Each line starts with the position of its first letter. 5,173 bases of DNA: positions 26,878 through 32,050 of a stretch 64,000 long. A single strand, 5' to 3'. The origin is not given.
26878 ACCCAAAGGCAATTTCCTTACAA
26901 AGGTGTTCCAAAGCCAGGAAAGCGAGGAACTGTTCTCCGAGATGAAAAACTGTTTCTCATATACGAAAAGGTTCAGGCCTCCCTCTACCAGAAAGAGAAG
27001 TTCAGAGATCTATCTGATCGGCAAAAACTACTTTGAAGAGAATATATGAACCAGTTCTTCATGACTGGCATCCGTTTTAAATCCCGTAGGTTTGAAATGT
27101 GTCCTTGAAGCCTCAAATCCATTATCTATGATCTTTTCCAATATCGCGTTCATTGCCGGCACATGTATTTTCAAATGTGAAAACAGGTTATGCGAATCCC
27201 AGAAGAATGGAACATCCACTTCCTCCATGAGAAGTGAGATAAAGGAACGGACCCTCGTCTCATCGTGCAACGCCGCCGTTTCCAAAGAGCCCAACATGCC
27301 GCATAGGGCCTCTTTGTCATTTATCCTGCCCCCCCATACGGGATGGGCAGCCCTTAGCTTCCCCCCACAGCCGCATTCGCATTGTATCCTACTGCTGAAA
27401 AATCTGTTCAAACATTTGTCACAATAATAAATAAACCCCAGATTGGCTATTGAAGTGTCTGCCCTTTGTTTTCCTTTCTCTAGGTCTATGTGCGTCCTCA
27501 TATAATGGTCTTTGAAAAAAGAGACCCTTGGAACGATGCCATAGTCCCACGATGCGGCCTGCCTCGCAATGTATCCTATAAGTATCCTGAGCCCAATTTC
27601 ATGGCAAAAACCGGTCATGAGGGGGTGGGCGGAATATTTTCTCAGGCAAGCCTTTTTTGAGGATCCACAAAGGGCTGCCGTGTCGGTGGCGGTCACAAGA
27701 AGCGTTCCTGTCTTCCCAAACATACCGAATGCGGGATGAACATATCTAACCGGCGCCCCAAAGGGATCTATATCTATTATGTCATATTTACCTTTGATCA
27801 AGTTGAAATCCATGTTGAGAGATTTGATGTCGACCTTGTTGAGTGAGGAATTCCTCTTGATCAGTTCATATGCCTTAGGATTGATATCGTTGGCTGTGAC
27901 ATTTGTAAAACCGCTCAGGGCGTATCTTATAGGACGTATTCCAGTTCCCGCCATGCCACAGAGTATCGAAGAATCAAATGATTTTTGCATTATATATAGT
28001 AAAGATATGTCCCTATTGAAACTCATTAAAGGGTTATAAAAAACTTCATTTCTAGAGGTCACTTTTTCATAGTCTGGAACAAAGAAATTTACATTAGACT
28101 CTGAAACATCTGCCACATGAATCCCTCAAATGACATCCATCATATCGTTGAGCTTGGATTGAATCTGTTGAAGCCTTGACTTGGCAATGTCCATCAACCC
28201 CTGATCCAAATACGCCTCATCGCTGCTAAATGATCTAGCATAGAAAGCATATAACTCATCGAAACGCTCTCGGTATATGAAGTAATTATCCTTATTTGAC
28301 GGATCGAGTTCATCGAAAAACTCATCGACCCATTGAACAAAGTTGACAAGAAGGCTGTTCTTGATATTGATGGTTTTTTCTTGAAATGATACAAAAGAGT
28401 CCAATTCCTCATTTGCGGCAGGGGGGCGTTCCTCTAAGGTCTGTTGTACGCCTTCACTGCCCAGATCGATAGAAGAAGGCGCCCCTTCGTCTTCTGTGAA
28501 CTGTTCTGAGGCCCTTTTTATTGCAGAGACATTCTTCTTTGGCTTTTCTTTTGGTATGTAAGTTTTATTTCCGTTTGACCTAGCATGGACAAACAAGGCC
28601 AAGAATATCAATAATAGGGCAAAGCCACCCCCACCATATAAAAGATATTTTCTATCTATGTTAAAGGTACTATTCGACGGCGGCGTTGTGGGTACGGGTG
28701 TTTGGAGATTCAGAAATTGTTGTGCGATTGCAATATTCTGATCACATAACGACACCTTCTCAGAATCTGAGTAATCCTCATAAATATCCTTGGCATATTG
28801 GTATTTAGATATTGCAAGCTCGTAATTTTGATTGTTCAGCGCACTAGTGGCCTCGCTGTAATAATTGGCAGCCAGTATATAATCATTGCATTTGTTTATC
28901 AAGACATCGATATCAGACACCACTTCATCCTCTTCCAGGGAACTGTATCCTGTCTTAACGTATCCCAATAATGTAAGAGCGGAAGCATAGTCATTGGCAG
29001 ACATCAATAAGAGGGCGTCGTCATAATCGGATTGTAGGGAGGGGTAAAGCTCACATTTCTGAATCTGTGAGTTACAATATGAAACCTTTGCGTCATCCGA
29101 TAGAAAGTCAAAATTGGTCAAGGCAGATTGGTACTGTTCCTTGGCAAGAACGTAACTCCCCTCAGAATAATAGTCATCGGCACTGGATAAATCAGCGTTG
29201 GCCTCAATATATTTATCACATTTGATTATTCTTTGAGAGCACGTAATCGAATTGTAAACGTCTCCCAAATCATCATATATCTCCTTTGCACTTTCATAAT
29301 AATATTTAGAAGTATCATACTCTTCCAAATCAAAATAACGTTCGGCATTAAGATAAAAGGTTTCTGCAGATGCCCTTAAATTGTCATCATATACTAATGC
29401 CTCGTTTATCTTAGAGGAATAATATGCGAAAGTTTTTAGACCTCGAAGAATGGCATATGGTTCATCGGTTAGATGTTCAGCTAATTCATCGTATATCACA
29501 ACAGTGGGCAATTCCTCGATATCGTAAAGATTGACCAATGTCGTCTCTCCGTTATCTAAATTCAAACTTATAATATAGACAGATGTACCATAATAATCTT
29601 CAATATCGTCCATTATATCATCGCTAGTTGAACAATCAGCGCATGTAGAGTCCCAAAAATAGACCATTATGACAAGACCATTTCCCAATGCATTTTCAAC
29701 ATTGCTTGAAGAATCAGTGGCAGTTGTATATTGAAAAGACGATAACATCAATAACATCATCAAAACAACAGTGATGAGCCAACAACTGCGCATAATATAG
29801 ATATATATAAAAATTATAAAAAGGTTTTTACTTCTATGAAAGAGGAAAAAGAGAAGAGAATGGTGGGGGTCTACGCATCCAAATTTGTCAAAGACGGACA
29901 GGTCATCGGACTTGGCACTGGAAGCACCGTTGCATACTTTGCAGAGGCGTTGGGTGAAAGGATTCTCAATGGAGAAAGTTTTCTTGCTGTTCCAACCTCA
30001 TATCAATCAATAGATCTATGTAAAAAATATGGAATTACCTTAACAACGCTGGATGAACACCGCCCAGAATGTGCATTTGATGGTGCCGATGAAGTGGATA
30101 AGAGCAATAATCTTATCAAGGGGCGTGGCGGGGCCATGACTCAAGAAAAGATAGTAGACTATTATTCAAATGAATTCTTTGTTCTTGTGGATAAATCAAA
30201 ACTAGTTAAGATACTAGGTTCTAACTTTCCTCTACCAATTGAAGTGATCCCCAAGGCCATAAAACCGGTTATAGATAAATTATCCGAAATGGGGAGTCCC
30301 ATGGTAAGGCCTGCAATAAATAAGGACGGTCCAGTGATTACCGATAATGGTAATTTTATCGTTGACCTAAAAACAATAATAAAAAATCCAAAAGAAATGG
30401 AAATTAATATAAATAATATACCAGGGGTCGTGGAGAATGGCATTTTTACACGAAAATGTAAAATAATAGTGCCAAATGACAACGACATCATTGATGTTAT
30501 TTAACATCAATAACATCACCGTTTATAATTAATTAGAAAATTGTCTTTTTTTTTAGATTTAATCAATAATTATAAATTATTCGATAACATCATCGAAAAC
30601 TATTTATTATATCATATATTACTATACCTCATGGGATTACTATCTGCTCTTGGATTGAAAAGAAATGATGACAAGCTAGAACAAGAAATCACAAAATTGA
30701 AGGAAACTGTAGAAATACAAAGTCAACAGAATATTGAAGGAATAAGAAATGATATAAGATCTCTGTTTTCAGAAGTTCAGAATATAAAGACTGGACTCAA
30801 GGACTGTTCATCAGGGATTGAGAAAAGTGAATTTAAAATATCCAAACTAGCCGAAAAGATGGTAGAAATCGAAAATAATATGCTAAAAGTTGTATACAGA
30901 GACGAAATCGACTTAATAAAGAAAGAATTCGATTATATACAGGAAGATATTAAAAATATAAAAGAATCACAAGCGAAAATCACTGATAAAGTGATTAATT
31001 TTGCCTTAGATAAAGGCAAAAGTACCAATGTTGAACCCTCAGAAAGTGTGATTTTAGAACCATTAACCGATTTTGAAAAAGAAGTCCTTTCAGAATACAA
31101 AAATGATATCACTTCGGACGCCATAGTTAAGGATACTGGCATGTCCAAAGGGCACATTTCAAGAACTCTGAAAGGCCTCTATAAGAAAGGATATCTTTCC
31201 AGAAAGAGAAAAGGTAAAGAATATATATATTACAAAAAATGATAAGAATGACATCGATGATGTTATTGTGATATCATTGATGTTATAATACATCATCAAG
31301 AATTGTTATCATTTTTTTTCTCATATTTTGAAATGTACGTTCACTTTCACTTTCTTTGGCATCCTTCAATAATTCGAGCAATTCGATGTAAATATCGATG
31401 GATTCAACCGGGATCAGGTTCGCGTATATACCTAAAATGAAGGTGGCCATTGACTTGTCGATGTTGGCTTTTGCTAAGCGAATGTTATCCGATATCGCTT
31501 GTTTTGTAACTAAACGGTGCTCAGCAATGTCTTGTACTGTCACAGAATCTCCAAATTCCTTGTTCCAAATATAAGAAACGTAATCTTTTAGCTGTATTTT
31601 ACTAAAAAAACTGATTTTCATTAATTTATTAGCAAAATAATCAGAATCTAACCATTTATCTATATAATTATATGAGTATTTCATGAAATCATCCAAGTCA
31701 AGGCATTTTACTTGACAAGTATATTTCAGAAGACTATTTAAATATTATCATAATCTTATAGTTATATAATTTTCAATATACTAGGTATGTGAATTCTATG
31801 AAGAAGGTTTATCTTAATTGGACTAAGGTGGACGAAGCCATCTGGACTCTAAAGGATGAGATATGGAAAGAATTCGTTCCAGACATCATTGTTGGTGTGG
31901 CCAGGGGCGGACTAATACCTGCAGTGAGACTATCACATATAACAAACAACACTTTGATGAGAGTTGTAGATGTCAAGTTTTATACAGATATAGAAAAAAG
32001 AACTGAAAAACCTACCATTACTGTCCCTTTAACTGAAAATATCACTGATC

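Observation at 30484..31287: Three copies of an 18 nt motif flank the coiled-coil winged-HTH gene, one overlapping the rpiA stop codon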

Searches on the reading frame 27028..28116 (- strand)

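Call 11: search_protein_families(library=pfam, proteins=[window:27028-28116:-], max_evalue=0.01)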
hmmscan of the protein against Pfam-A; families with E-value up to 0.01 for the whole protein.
window:27028-28116:- (362 aa): 2 families
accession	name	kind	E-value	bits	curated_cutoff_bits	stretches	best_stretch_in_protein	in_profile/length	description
PF02005.22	TRM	-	4.6e-97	326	27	1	12-359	6-375/376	N2,N2-dimethylguanosine tRNA methyltransferase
PF02475.24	TRM5-TYW2_MTfase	-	8.2e-05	23.1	28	1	52-107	41-99/164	TRM5/TYW2 methyltransferase domain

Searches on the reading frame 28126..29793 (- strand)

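Call 11: search_protein_families(library=pfam, proteins=[window:28126-29793:-], max_evalue=0.01)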
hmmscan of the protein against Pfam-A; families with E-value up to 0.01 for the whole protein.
window:28126-29793:- (555 aa): 3 families
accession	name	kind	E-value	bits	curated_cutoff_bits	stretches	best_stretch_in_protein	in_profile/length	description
PF13098.12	Thioredoxin_2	-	2.8e-05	24.8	27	1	36-104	2-85/104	Thioredoxin-like domain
PF00085.26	Thioredoxin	-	0.00063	20.2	23.5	1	34-103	12-81/103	Thioredoxin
PF13905.12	Thioredoxin_8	-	0.0042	17.8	27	0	41-84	3-48/94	Thioredoxin-like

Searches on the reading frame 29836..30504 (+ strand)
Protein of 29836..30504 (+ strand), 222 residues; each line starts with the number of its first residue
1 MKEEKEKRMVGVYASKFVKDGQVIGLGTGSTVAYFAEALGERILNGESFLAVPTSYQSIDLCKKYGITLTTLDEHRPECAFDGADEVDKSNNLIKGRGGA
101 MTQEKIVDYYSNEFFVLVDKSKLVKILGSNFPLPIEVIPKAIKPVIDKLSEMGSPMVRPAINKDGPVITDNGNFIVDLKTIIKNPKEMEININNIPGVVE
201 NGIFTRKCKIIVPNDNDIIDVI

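Call 11: search_protein_families(library=pfam, proteins=[window:29836-30504:+], max_evalue=0.01)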
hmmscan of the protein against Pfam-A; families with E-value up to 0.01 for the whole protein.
window:29836-30504:+ (222 aa): 2 families
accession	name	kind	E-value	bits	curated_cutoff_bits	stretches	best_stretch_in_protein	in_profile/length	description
PF06026.20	Rib_5-P_isom_A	-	1.1e-57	194.8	26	1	51-212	2-167/173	Ribose 5-phosphate isomerase A (phosphoriboisomerase A)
PF00455.28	DeoRC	-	5.8e-08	33.3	31.8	1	4-42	3-41/160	DeoR C terminal sensor domain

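Call 49: find_homologous_proteins(query=window:29836-30501:+, max_evalue=1e-30)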
Query window:29836-30501:+ (222 aa): 5828 proteins with E <= 1e-30 among 8000 candidates; the best 120 are listed.
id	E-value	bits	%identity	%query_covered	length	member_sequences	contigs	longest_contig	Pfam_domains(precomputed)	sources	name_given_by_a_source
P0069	4.6e-141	486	100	100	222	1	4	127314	PF00455.29,PF06026.21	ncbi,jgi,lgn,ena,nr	ncbi:MAG TPA: ribose-5-phosphate isomerase RpiA [Candidatus Methanofastidiosa archaeon]|nr:ribose-5-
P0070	7.2e-104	364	73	98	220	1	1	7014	PF00455.29,PF06026.21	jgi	-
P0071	7.9e-91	321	65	100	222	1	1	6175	PF00455.29,PF06026.21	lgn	-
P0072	3.2e-86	306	63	100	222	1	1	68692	PF00455.29,PF06026.21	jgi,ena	-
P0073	3.0e-84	300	62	100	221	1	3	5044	PF00455.29,PF06026.21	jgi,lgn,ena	-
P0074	2.8e-82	293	61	100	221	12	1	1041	PF00455.29,PF06026.21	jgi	-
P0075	2.0e-81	291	62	100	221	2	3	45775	PF00455.29,PF06026.21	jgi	jgi:ribose 5-phosphate isomerase A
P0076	2.1e-81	291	62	100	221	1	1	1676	PF00455.29,PF06026.21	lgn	-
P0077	1.6e-80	288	62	94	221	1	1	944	PF00455.29,PF06026.21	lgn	-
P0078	2.1e-80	287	62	100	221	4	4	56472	PF00455.29,PF06026.21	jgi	jgi:ribose 5-phosphate isomerase A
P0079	3.0e-80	287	60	100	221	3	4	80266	PF00455.29,PF06026.21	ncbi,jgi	ncbi:MAG: ribose-5-phosphate isomerase RpiA [Candidatus Methanofastidiosia archaeon]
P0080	3.1e-80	287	60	94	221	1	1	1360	PF00455.29,PF06026.21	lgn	-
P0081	1.4e-79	285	61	97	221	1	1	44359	PF06026.21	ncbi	ncbi:MAG: ribose-5-phosphate isomerase RpiA [Candidatus Methanofastidiosia archaeon]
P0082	3.7e-77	277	60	100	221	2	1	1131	PF00455.29,PF06026.21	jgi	jgi:ribose 5-phosphate isomerase A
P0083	4.6e-67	244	58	93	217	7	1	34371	PF00455.29,PF06026.21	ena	-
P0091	2.3e-64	235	51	97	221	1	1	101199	PF00455.29,PF06026.21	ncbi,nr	ncbi:MAG: ribose 5-phosphate isomerase A [Candidatus Methanofastidiosum sp.]|nr:ribose 5-phosphate i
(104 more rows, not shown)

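Call 50: find_encoding_contigs(protein=P0091, flank=8000, max_places=1)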
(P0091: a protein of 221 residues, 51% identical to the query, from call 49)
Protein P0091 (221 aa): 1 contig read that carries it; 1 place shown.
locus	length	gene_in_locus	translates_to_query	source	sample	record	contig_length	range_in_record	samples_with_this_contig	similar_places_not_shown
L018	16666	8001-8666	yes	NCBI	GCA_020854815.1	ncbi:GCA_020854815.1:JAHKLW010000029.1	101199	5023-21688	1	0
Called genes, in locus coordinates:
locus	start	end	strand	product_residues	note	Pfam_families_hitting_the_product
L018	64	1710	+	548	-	PF00682:HMGL-like, PF02436:PYC_OADA, PF25973:BSH_CzcB (faint), PF00364:Biotin_lipoyl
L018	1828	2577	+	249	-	PF01996:F420_ligase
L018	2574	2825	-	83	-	-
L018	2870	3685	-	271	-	PF00950:ABC-3, PF01032:FecCD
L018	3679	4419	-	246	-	PF00005:ABC_tran, PF02463:SMC_N (faint), PF13175:AAA_15 (weak), PF13304:AAA_21 (weak)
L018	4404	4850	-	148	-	PF02663:FmdE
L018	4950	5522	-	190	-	PF02223:Thymidylate_kin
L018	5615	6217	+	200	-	PF07998:Peptidase_M54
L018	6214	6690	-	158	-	-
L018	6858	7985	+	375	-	-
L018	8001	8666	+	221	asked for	PF00455:DeoRC (faint), PF06026:Rib_5-P_isom_A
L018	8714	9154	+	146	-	PF01978:TrmB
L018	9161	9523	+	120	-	PF14464:Prok-JAB (weak)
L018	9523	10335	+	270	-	PF00733:Asn_synthase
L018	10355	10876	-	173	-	-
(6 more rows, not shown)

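Call 51: find_encoding_contigs(protein=P0083, flank=8000, max_places=1)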
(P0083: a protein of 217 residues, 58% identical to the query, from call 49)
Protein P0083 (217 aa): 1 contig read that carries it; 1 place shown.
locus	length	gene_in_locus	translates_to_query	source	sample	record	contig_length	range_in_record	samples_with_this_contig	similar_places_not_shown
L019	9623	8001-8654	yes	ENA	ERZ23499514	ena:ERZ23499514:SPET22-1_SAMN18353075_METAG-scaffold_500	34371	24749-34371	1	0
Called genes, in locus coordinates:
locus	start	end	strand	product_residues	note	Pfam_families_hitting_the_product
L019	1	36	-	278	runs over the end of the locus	PF04055:Radical_SAM, PF08902:DUF1848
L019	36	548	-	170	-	PF00383:dCMP_cyt_deam_1, PF14437:MafB19-deam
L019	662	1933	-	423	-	PF02844:GARS_N, PF01071:GARS_A, PF02655:ATP-grasp_3 (weak), PF02843:GARS_C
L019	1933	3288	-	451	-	PF13522:GATase_6, PF13537:GATase_7, PF00156:Pribosyltran (weak)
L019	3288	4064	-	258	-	PF07685:GATase_3 (weak), PF13507:GATase_5, PF01965:DJ-1_PfpI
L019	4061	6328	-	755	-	PF18072:FGAR-AT_linker, PF00586:AIRS, PF02769:AIRS_C, PF00586:AIRS, PF02769:AIRS_C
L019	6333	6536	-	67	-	PF02700:PurS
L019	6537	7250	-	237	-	PF01259:SAICAR_synt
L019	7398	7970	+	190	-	PF01949:Endo_dU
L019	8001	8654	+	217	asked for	PF00455:DeoRC, PF06026:Rib_5-P_isom_A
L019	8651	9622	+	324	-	?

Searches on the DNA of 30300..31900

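Call 77: search_rna_families(source=window, start=30300, end=31900, threshold=evalue, max_evalue=1)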
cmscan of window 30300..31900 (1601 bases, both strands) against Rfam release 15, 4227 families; matches with E-value up to 1: 1.
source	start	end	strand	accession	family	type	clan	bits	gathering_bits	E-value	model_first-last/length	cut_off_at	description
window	30704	30775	+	RF01183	SNORD19B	Gene; snRNA; snoRNA; CD-box;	CL00048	26.5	50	0.17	1-84/84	no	Small nucleolar RNA SNORD19B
